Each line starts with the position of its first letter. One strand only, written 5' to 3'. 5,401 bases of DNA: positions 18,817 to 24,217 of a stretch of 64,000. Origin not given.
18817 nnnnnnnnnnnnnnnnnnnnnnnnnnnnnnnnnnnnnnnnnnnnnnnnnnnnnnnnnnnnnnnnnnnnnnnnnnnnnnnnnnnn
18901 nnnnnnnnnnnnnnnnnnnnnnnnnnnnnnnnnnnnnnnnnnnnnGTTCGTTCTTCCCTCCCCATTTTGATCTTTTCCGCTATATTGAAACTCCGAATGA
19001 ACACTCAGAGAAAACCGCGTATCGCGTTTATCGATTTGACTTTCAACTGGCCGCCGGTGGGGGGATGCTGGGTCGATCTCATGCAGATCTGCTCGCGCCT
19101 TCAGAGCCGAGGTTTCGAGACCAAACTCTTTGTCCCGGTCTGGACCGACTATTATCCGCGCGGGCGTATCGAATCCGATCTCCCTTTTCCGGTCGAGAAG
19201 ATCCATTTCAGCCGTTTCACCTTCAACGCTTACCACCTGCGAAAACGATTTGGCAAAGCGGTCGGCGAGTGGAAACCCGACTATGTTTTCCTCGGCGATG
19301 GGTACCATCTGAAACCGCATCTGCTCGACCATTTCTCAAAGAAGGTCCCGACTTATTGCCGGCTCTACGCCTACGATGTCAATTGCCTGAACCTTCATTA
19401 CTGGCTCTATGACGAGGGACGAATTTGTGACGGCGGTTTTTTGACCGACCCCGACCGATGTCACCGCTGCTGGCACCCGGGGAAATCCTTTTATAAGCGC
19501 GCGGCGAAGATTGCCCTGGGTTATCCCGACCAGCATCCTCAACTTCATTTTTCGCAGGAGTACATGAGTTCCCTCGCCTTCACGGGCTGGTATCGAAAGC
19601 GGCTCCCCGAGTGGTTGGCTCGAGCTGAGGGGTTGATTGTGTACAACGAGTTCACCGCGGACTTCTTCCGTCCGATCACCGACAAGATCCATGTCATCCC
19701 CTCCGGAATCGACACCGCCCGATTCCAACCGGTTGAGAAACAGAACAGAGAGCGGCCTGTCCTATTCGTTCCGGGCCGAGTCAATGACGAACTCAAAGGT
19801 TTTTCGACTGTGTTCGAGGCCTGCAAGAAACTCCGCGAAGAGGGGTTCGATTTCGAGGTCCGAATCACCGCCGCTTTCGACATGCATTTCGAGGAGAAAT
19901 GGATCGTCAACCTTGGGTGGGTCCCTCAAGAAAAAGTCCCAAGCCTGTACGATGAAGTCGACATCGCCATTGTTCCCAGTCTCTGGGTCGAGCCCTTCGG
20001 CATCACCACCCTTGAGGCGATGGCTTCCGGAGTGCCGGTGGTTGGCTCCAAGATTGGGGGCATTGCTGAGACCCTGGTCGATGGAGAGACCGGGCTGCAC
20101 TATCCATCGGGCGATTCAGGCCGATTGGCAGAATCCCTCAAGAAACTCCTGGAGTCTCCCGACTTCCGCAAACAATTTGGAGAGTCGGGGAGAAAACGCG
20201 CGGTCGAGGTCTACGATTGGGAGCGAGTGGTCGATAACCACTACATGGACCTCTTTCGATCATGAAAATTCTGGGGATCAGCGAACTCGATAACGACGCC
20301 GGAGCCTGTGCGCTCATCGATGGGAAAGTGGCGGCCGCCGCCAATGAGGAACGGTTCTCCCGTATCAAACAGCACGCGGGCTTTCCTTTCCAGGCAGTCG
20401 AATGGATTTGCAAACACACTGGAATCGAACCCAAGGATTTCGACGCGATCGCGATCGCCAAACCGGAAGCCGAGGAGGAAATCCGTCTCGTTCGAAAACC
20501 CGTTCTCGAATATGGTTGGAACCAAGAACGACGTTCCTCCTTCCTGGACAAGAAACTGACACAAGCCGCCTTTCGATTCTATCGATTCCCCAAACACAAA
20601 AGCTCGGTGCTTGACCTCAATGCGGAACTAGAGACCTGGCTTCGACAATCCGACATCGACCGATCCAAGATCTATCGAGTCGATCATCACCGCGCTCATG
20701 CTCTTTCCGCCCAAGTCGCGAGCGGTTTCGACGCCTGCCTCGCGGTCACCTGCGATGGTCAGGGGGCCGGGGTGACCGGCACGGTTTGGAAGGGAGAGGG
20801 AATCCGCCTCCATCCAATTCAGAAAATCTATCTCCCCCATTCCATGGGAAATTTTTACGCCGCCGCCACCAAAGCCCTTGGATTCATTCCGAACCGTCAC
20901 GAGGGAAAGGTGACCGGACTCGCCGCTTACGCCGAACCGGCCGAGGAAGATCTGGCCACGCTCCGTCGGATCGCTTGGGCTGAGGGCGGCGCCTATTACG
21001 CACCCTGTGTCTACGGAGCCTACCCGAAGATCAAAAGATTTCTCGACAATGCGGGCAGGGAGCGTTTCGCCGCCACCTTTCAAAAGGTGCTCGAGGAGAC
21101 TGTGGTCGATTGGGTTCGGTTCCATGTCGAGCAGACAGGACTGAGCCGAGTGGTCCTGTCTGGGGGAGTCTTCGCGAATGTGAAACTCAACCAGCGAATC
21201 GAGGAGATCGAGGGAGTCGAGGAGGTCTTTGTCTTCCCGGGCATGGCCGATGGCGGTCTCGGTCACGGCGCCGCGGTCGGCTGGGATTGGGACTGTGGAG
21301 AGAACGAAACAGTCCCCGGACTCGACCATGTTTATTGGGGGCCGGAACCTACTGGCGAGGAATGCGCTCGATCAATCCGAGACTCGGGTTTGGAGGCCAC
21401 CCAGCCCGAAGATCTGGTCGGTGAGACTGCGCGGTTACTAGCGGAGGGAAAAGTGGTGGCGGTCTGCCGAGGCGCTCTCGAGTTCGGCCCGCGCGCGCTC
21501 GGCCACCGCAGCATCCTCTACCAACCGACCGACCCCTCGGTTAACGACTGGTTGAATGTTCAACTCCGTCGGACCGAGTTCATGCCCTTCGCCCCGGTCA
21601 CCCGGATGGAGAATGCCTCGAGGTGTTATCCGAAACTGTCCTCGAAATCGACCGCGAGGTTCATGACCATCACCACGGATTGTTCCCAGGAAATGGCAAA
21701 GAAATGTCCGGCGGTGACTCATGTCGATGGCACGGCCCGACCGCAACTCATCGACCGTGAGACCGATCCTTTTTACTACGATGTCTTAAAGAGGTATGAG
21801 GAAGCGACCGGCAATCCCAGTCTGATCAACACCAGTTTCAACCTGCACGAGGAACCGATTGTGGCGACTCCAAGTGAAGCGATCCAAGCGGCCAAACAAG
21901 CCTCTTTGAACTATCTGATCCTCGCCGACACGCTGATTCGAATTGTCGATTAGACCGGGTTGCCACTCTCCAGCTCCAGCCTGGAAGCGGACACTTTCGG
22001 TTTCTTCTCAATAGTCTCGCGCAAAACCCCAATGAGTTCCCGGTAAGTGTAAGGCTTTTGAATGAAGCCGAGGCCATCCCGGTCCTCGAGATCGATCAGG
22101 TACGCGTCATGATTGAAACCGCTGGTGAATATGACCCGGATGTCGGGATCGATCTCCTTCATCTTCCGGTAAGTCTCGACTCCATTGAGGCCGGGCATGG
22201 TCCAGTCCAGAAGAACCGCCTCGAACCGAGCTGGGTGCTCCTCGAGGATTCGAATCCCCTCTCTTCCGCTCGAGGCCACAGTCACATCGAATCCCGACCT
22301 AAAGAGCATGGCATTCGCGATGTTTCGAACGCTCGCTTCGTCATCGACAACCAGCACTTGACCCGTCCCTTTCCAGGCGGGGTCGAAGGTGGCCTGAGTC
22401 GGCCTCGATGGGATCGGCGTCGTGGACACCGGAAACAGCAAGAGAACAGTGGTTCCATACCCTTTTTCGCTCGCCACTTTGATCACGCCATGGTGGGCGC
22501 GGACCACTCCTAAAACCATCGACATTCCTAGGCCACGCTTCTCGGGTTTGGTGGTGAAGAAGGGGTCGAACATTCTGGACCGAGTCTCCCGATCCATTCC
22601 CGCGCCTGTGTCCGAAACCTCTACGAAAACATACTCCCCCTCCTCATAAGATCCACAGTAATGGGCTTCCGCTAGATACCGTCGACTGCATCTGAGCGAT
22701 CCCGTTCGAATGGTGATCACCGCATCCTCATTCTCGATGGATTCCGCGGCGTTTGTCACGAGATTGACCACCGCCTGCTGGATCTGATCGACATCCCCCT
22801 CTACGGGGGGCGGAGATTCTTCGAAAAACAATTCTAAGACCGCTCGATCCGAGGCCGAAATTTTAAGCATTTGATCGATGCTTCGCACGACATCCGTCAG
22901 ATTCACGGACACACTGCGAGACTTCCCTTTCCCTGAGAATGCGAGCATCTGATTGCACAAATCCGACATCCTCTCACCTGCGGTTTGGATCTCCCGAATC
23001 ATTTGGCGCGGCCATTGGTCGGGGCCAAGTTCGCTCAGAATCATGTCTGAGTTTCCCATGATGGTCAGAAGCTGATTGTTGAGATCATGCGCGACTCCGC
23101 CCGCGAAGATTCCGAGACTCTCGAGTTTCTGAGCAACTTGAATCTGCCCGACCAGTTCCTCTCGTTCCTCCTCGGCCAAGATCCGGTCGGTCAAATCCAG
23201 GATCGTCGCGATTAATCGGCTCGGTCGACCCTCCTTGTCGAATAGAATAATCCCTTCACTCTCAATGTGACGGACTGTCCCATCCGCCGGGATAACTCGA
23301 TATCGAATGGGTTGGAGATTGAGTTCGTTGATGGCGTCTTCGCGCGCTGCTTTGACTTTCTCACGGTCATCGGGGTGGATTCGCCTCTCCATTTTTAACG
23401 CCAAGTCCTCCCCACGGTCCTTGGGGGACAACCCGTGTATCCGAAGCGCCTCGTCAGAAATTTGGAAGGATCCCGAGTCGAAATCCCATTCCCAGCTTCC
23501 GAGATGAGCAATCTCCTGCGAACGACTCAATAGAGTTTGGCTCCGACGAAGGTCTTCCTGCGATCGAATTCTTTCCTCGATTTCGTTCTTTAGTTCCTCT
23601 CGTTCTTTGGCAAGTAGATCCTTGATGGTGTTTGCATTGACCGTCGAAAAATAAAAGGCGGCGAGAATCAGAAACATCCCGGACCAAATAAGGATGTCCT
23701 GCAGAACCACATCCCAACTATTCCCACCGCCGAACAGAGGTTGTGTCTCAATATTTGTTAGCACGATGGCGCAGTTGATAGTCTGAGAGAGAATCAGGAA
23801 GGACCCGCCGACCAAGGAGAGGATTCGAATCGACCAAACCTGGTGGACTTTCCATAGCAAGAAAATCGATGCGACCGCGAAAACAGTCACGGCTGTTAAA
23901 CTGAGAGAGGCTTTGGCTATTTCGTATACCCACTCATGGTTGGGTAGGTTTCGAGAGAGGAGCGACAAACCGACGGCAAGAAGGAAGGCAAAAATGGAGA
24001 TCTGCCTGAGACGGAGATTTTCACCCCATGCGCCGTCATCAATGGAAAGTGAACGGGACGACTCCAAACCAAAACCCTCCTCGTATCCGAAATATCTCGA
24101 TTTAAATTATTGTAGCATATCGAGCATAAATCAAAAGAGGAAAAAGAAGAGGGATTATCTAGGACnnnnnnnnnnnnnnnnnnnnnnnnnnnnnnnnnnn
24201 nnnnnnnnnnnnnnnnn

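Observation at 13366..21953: Paired GT-C membrane glycosyltransferases (PMT/ArnT-like plus YfhO) next to beta-helix, GT4 and carbamoyltransferase genes; possible O-glycosylation of Thr/Pro-rich secreted proteins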

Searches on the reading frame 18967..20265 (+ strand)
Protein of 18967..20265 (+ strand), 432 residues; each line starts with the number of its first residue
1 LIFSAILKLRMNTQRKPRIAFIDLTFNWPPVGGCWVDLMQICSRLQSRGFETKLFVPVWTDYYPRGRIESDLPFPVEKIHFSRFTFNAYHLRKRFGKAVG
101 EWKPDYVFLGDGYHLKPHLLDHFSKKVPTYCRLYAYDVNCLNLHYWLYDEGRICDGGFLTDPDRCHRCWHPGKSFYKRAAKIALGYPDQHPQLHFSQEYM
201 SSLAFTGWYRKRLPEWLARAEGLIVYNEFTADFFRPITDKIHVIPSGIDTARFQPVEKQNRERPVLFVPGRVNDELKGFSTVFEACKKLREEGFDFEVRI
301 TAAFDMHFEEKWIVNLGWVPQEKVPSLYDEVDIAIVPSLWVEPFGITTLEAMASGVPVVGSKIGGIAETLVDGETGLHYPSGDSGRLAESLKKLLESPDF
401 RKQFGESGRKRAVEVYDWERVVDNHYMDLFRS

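Call 3: search_protein_families(library=pfam, proteins=[window:18967-20265:+], max_evalue=0.01)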
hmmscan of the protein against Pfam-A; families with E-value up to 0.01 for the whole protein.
window:18967-20265:+ (432 aa): 6 families
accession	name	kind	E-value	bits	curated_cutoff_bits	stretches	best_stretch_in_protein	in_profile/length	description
PF00534.26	Glycos_transf_1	-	2.2e-29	102.6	26.4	1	316-411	78-172/172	Glycosyl transferases group 1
PF13692.12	Glyco_trans_1_4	-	1.1e-24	87.8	27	1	264-396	2-141/142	Glycosyl transferases group 1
PF20706.3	GT4-conflict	-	1.6e-10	41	26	1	322-373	273-323/385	Family 4 Glycosyltransferase in conflict systems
PF13524.12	Glyco_trans_1_2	-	5.6e-10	39.8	25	1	287-423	7-140/144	Glycosyl transferase-like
PF13439.12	Glyco_transf_4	-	3.6e-08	34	28.5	1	202-252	116-170/170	Glycosyltransferase Family 4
PF13579.12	Glyco_trans_4_4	-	0.0057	17.4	29.7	0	32-129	1-97/158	Glycosyl transferase 4-like domain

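Call 9: search_protein_families(library=ncbifam, proteins=[window:18967-20265:+], max_evalue=1)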
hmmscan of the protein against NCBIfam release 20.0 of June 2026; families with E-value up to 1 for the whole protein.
window:18967-20265:+ (432 aa): 46 families (the best 25 are shown)
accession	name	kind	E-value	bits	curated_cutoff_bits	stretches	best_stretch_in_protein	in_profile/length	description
TIGR02149.1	glgA_Coryne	subfamily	8.7e-26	90.9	302.4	1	239-426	169-384/391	glycogen synthase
NF041876.1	EPS_EpsE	equivalog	3.7e-25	89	400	1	235-420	182-384/389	exopolysaccharide biosynthesis GT4 family glycosyltransferase EpsE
TIGR03088.1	stp2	hypoth_equivalog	1e-20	74.2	409.05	1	239-431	160-371/374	TIGR03088 family PEP-CTERM/XrtA system glycosyltransferase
TIGR03999.1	thiol_BshA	equivalog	6.9e-19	68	273.7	1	321-430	263-370/375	N-acetyl-alpha-D-glucosaminyl L-malate synthase BshA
TIGR03449.1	mycothiol_MshA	equivalog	4.4e-17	62.1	462.5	1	319-424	292-395/406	D-inositol-3-phosphate glycosyltransferase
NF012028.0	PRK15484.1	subfamily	3.8e-16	59.1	618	1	314-424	260-370/380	lipopolysaccharide N-acetylglucosaminyltransferase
NF038229.1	Glyco4_Geo_Pelo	equivalog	6.1e-16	58.4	400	1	217-422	107-326/338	GPMC system family 4 glycosyltransferase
NF038298.1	EPS_HpsO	equivalog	3.4e-15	55.7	575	1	339-420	296-375/388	hormogonium polysaccharide biosynthesis glycosyltransferase HpsO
TIGR04047.1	MSMEG_0565_glyc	hypoth_equivalog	8e-15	54.8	259.85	1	304-425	252-367/373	MSMEG_0565 family glycosyltransferase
NF053787.1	GlcN_PG_synth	equivalog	8.8e-15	54.4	480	1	239-424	164-351/361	N-acetylglucosaminyl phosphatidylglycerol synthase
TIGR04063.1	stp3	hypoth_equivalog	6.1e-14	51.7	442.05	1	311-428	270-390/397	TIGR04063 family PEP-CTERM/XrtA system glycosyltransferase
TIGR02472.1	sucr_P_syn_N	equivalog_domain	1.1e-13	50.8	576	1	333-425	343-434/439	sucrose-phosphate synthase, putative, glycosyltransferase domain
NF038295.1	EPS_HpsP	equivalog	2e-13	50.1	550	1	243-423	180-378/388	hormogonium polysaccharide biosynthesis glycosyltransferase HpsP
TIGR04157.1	glyco_rSAM_CFB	subfamily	2e-11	43.6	400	1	260-422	225-399/406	TIGR04157 family glycosyltransferase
TIGR04005.1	wcaL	equivalog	8.9e-11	41.3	537.6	1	238-394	196-367/406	colanic acid biosynthesis glycosyltransferase WcaL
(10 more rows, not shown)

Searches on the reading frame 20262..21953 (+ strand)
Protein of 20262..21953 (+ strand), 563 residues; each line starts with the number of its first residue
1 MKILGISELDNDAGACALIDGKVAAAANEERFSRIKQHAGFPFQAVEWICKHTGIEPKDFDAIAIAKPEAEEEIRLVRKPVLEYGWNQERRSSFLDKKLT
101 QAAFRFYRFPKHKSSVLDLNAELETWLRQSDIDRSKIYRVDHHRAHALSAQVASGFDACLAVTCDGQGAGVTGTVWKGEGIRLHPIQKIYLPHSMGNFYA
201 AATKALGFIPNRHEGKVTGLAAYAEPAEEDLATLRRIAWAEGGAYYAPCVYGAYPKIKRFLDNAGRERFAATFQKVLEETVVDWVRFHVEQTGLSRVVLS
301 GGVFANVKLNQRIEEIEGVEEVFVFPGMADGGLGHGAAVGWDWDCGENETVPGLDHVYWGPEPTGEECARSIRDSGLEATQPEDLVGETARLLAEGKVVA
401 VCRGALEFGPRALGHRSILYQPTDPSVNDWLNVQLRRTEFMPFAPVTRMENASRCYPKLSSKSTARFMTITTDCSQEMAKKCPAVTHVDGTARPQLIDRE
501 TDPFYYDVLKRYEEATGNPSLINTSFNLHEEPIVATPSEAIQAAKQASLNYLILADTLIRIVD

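Call 3: search_protein_families(library=pfam, proteins=[window:20262-21953:+], max_evalue=0.01)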
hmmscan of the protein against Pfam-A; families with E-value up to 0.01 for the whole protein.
window:20262-21953:+ (563 aa): 4 families
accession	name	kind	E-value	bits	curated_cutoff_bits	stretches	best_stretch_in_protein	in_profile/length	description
PF16861.10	Carbam_trans_C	-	7e-56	188.9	27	1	390-559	1-168/170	Carbamoyltransferase C-terminus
PF02543.21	Carbam_trans_N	-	2.6e-40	139.4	24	1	2-339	1-346/346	Carbamoyltransferase N-terminus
PF22521.2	HypF_C_2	-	4.1e-09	37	27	1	258-316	158-216/241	Carbamoyltransferase, Kae1-like Domain, second subdomain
PF00814.31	TsaD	-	0.00018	21.7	24.8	0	257-317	190-241/264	tRNA N6-adenosine threonylcarbamoyltransferase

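Call 9: search_protein_families(library=ncbifam, proteins=[window:20262-21953:+], max_evalue=1)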
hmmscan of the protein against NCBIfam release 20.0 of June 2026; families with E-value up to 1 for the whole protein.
window:20262-21953:+ (563 aa): 4 families
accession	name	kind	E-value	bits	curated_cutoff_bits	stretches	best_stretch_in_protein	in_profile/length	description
NF041651.1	nodul_NodU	equivalog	2.4e-30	105.9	1000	1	272-531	280-527/556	nodulation protein NodU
TIGR00143.1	hypF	equivalog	1.3e-11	43.4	466.1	2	130-184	463-518/741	carbamoyltransferase HypF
TIGR03723.1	T6A_TsaD_YgjD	equivalog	2.3e-05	23.7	296.1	1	266-317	232-283/314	tRNA (adenosine(37)-N6)-threonylcarbamoyltransferase complex transferase subunit TsaD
TIGR00329.1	gcp_kae1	subfamily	7.1e-05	22.2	207.8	1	261-321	226-286/305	tRNA (adenosine(37)-N6)-threonylcarbamoyltransferase complex transferase subunit TsaD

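Call 71: find_related_loci(query=window:20262-21950:+, collection=metagenome_contigs, flank=10000)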
Query window:20262-21950:+ (563 aa) in metagenome_contigs; peptide patterns used: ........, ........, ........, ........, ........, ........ (x = any residue, [..] = any of these).
40 stretches matched a pattern; 1 encode a relative of the query (tblastn E <= 1e-3); 1 distinct loci.
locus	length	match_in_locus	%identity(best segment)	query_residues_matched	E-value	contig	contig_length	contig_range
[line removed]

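Call 82: search_solved_structures(query=window:20262-21950:+, max_evalue=0.001)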
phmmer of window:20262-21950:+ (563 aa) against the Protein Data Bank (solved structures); distinct sequences matched with E-value up to 0.001: 13.
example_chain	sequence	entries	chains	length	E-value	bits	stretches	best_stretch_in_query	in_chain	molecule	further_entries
7vyj_A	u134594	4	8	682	4.1e-66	227.1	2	131-560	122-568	GdmN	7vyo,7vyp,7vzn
7vx0_A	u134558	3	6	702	4.7e-66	226.9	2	131-560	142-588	GdmN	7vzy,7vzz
7vzu_A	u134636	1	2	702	5.4e-66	226.7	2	131-560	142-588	GdmN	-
7vzq_A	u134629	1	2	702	5.9e-65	223.3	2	131-560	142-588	GdmN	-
9s2t_A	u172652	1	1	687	8.4e-65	222.8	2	137-560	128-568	Decarbamoylnovobiocin carbamoyltransferase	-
7xb6_A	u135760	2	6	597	4.2e-58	200.7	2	132-559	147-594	Carbamoyltransferase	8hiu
3vex_A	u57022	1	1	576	4.9e-54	187.2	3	269-553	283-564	O-carbamoyltransferase TobZ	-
3ver_A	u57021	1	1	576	2.1e-53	185.2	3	269-553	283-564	O-carbamoyltransferase TobZ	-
3vez_A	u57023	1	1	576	5.1e-53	183.9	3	269-553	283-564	O-carbamoyltransferase TobZ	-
3vf4_A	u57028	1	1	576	5.6e-53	183.7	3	269-553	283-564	O-carbamoyltransferase TobZ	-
3vf2_A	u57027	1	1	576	7.1e-53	183.4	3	269-553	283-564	O-carbamoyltransferase TobZ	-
3ven_A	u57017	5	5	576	1.1e-52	182.7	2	269-553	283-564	O-carbamoyltransferase TobZ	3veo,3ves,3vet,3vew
3vth_A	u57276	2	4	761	0.00011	24.4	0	131-179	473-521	Hydrogenase maturation factor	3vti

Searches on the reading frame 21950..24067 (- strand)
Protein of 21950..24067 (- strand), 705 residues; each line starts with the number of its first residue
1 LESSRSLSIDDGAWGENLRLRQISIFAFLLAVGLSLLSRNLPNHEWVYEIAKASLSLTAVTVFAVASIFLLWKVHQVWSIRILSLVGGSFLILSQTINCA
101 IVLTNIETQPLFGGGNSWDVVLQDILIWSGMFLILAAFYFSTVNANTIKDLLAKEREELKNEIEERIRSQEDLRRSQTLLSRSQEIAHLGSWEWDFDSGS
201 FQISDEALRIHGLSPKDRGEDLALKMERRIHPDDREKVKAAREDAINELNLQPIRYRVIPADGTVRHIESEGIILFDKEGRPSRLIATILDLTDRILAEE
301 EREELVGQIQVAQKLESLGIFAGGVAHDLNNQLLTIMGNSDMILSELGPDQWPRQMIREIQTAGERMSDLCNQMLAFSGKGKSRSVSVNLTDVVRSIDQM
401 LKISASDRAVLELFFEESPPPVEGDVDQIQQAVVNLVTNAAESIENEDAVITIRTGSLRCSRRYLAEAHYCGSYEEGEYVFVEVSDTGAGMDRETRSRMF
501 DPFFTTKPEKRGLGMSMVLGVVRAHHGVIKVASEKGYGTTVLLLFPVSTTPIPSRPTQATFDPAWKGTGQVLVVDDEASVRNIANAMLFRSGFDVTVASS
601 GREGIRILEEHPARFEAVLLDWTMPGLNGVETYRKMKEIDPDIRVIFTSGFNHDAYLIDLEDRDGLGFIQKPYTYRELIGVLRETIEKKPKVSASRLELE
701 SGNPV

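Call 3: search_protein_families(library=pfam, proteins=[window:21950-24067:-], max_evalue=0.01)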
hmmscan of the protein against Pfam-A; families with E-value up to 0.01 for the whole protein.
window:21950-24067:- (705 aa): 5 families
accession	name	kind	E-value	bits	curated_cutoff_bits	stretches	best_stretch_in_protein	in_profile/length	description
PF00072.30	Response_reg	-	1.8e-20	73.6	30.2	1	571-681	1-109/111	Response regulator receiver domain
PF02518.31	HATPase_c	-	3.5e-18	66.5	26.4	1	424-547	1-109/111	Histidine kinase-, DNA gyrase B-, and HSP90-like ATPase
PF08447.18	PAS_3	-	4.8e-12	46.4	25.6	1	203-289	4-89/89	PAS fold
PF00512.31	HisKA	-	4.4e-08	33.5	26.9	1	319-378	3-61/66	His Kinase A (phospho-acceptor) domain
PF00989.32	PAS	-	0.0011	19.4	22.6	0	187-291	10-112/113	PAS fold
